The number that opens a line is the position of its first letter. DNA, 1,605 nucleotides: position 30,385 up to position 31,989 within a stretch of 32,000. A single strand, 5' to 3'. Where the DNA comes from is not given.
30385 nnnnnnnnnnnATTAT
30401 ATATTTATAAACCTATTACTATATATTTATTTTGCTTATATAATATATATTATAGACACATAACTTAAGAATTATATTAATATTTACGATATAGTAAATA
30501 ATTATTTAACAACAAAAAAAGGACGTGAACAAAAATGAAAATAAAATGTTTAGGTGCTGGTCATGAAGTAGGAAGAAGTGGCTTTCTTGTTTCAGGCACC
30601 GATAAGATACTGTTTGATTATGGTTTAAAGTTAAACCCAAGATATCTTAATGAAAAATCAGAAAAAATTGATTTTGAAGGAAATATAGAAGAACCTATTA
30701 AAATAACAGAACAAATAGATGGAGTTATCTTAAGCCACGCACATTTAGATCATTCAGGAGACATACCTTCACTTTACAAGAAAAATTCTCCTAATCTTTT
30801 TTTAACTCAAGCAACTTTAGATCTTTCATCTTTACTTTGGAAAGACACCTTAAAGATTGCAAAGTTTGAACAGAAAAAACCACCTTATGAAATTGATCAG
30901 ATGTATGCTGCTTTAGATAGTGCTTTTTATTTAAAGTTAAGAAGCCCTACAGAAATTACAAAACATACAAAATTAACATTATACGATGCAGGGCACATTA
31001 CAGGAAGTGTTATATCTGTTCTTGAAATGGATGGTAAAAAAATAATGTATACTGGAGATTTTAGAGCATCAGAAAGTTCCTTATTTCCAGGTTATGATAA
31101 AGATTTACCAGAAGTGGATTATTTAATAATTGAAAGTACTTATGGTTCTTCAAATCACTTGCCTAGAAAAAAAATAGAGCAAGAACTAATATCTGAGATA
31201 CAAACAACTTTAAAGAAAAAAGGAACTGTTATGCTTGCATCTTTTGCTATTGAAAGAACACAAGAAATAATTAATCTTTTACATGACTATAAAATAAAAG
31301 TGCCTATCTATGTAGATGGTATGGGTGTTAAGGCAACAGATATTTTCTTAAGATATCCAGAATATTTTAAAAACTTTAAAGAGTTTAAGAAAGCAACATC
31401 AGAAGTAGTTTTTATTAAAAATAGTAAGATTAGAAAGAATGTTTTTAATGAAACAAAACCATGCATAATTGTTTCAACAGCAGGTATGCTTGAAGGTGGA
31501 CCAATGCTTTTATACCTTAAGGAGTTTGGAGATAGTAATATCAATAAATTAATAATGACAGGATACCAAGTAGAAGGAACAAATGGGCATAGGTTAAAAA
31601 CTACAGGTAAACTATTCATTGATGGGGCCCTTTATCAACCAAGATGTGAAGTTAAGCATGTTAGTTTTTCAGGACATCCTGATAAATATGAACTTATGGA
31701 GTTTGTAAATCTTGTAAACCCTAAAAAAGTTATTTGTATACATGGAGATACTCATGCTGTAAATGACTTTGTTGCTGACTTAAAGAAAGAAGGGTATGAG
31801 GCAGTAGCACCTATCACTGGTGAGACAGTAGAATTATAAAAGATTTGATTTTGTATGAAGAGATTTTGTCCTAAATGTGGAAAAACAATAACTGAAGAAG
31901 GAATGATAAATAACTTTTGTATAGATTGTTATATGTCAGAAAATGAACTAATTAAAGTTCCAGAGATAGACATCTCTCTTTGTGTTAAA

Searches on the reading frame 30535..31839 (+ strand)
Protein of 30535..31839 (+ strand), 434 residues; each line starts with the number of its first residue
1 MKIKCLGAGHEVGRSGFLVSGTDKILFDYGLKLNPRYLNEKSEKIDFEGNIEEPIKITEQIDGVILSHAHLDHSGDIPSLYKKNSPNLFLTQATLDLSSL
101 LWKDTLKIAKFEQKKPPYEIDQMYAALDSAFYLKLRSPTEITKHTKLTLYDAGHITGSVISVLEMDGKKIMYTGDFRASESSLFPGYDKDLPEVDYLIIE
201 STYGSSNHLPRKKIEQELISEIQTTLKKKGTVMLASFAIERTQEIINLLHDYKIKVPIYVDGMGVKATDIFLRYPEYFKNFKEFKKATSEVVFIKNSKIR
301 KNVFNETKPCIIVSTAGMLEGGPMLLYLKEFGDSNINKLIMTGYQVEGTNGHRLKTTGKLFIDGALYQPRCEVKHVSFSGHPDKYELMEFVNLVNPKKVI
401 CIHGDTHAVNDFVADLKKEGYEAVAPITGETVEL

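Call 21: find_encoding_contigs(protein=window:30535-31839:+, flank=10000, max_places=4)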
Protein window:30535-31839:+ (434 aa): 2 contigs read that carry it; 1 place shown.
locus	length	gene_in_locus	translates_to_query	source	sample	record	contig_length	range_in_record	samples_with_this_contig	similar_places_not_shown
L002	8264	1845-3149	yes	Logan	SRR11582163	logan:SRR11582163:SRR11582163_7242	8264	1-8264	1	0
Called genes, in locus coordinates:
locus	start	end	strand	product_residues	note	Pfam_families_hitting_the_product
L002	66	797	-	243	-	PF01478:Peptidase_A24 (weak), PF06847:Arc_PepC_II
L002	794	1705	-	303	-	-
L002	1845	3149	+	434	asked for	PF00753:Lactamase_B, PF16661:Lactamase_B_6 (weak), PF23023:Anti-Pycsar_Apyc1 (weak), PF12706:Lactamase_B_2, PF10996:Beta-Casp, PF07521:RMMBL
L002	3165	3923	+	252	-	PF04981:NMD3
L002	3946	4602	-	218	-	PF02254:TrkA_N, PF02080:TrkA_C (faint)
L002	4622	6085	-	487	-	PF02386:TrkH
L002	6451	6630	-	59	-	-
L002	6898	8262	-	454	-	?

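Call 35: list_cluster_members(proteins=[window:3869-4261:-, window:4658-4912:-, window:4658-4921:-, window:4319-4591:-, window:4319-4534:-, window:30535-31836:+, window:251-2161:+, window:25719-28688:-, window:16873-17331:-])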
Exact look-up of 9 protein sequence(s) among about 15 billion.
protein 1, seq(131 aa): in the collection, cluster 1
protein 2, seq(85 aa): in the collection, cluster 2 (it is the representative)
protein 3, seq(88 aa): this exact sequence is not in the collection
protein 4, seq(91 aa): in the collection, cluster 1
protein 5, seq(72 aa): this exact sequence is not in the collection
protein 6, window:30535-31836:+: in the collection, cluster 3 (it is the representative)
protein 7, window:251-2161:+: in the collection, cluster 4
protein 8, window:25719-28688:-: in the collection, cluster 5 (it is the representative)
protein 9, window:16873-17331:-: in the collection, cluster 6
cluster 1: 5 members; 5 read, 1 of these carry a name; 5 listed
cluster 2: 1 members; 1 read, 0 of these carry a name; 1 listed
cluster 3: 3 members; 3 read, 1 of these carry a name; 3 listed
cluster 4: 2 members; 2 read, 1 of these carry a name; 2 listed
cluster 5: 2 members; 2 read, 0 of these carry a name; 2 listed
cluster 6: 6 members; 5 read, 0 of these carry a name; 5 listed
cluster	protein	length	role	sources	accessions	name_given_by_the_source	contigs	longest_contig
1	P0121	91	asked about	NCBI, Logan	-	-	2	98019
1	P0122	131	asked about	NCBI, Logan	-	-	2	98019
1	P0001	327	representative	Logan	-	-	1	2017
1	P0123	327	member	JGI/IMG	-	muramoyltetrapeptide carboxypeptidase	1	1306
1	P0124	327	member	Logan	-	-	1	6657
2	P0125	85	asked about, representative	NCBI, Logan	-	-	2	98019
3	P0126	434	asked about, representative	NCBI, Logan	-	-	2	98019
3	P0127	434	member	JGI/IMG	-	putative mRNA 3-end processing factor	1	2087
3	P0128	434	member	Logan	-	-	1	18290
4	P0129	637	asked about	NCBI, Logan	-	-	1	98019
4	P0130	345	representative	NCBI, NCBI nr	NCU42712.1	MAG: threonine--tRNA ligase, partial [Candidatus Moranbacteria bacterium] | threonine--tRNA ligase [Candidatus Moranbacteria bacterium]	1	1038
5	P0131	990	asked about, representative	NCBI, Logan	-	-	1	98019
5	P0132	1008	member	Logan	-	-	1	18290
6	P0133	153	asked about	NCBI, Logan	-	-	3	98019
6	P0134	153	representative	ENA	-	-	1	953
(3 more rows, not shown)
